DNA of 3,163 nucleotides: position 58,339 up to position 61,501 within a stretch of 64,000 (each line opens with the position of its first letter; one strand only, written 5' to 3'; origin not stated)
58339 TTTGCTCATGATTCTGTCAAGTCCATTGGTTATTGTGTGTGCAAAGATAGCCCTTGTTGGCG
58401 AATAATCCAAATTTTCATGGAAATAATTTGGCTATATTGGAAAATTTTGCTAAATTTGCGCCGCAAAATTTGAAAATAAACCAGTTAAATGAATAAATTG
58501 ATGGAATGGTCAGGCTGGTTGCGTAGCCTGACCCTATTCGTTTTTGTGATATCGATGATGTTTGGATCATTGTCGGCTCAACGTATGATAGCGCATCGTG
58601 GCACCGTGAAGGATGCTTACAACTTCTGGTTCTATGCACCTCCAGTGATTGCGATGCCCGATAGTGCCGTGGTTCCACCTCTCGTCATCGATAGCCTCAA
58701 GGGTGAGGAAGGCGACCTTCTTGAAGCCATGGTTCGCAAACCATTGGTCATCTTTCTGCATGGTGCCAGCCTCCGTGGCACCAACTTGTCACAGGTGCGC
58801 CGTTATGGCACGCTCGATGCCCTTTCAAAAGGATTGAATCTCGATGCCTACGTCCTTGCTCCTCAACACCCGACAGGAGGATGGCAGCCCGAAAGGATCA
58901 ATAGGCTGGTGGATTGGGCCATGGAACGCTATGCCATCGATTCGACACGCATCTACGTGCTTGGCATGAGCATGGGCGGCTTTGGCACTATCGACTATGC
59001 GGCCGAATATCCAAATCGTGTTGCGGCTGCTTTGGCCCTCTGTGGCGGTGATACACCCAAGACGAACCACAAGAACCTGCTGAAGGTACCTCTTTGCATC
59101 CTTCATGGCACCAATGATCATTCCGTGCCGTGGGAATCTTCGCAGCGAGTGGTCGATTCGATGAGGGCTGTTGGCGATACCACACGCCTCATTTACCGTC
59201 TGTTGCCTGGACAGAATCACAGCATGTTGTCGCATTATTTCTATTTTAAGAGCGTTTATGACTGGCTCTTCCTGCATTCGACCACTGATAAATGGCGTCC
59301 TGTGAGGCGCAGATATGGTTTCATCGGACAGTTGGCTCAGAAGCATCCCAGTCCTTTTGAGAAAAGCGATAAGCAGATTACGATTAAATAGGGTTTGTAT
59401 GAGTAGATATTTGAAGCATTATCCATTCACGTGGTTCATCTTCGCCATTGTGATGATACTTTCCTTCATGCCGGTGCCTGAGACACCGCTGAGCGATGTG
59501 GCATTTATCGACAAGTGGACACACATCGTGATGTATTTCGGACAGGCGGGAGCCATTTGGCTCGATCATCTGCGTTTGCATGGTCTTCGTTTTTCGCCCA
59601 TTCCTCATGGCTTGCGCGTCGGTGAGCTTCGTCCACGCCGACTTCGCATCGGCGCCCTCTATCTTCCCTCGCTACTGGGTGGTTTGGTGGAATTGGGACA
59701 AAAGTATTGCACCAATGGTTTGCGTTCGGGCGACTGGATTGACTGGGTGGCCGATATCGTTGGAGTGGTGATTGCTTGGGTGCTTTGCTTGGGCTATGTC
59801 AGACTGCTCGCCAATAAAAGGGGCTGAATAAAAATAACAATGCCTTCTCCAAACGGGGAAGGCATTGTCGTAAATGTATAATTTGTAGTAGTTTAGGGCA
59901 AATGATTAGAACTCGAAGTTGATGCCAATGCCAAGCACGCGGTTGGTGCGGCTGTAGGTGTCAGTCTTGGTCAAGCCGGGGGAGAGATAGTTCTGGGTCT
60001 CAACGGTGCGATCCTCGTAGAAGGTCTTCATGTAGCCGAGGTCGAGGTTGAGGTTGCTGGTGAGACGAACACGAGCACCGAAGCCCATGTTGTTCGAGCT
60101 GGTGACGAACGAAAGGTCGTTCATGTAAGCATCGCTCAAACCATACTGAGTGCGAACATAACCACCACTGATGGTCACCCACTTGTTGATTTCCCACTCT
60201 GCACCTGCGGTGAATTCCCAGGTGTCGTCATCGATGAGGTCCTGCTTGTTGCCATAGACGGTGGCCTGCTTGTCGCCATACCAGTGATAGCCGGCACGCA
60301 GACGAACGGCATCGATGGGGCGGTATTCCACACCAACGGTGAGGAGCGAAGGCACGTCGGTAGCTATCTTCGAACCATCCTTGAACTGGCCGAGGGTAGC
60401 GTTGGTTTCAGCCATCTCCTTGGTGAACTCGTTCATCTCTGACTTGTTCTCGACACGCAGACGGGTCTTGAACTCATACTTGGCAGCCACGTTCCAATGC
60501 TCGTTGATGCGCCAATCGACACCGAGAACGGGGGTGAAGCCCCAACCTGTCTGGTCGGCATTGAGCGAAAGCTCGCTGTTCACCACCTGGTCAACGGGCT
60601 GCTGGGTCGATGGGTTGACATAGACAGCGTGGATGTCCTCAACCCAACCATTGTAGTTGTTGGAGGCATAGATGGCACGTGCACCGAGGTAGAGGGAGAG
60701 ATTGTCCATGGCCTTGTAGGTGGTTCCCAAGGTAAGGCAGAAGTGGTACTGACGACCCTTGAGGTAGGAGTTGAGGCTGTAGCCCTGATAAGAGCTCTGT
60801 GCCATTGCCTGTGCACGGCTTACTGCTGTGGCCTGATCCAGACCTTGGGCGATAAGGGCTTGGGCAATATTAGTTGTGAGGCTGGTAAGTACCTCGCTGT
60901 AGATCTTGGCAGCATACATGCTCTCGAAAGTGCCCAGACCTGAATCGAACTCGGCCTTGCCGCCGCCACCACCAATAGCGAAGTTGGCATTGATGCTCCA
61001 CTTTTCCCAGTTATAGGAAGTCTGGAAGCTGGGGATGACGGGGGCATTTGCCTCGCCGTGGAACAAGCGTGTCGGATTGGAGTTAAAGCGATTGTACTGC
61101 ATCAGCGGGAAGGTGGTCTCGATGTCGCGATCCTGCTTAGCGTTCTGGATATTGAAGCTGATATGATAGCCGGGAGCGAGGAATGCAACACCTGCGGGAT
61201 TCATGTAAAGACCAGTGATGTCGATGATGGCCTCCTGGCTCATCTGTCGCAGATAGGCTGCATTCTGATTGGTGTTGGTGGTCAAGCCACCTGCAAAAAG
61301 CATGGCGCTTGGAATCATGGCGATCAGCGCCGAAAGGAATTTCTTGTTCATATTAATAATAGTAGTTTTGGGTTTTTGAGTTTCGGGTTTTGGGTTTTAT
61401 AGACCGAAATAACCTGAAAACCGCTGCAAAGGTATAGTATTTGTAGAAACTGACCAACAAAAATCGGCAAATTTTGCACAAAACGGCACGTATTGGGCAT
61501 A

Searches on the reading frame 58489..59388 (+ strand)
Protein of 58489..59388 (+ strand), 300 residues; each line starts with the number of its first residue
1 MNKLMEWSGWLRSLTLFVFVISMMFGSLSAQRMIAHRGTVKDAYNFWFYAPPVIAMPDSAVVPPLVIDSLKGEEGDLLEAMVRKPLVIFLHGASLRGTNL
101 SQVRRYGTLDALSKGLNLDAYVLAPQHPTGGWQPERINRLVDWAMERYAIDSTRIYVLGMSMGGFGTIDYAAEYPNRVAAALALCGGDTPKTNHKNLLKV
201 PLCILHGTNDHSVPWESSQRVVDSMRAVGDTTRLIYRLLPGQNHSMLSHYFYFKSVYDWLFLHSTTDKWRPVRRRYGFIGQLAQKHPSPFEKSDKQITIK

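Call 9: search_protein_families(library=pfam, proteins=[window:58489-59388:+], max_evalue=0.001)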
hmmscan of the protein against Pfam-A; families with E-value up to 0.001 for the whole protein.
window:58489-59388:+ (300 aa): 8 families
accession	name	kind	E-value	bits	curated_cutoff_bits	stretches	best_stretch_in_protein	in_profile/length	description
PF00326.27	Peptidase_S9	-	1.9e-10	41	22.6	1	196-250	140-193/213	Prolyl oligopeptidase family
PF12146.15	Hydrolase_4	-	5e-09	36.2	27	1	146-186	71-108/239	Serine aminopeptidase, S33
PF01738.24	DLH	-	1.8e-08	34.6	21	1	138-245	82-187/217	Dienelactone hydrolase family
PF02230.22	Abhydrolase_2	-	1.5e-07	31.9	23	1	136-248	89-203/217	Phospholipase/Carboxylesterase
PF00561.26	Abhydrolase_1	-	3e-07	30.8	25.8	1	135-192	53-109/245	alpha/beta hydrolase fold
PF00756.26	Esterase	-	1.4e-05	25.5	22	1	137-217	99-159/251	Putative esterase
PF20434.5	BD-FAE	-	0.00011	22.2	26.8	0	199-222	189-212/215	BD-FAE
PF12740.14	PETase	-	0.00014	21.8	28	1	149-217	121-186/263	PET hydrolase-like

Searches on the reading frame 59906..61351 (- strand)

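Call 9: search_protein_families(library=pfam, proteins=[window:59906-61351:-], max_evalue=0.001)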
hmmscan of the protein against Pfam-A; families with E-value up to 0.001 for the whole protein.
window:59906-61351:- (481 aa): 3 families
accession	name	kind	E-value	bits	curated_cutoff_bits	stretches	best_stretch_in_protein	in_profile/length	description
PF13505.12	OMP_b-brl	-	2.4e-11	44.6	28.7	2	323-462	33-158/175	Outer membrane protein beta-barrel domain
PF03349.22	Toluene_X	-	5.1e-10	38.8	29.7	1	17-481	7-421/421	Outer membrane protein transport protein (OMPP1/FadL/TodX)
PF10677.15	DUF2490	-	3.6e-06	27.3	29.8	0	374-430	33-95/186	Protein of unknown function (DUF2490)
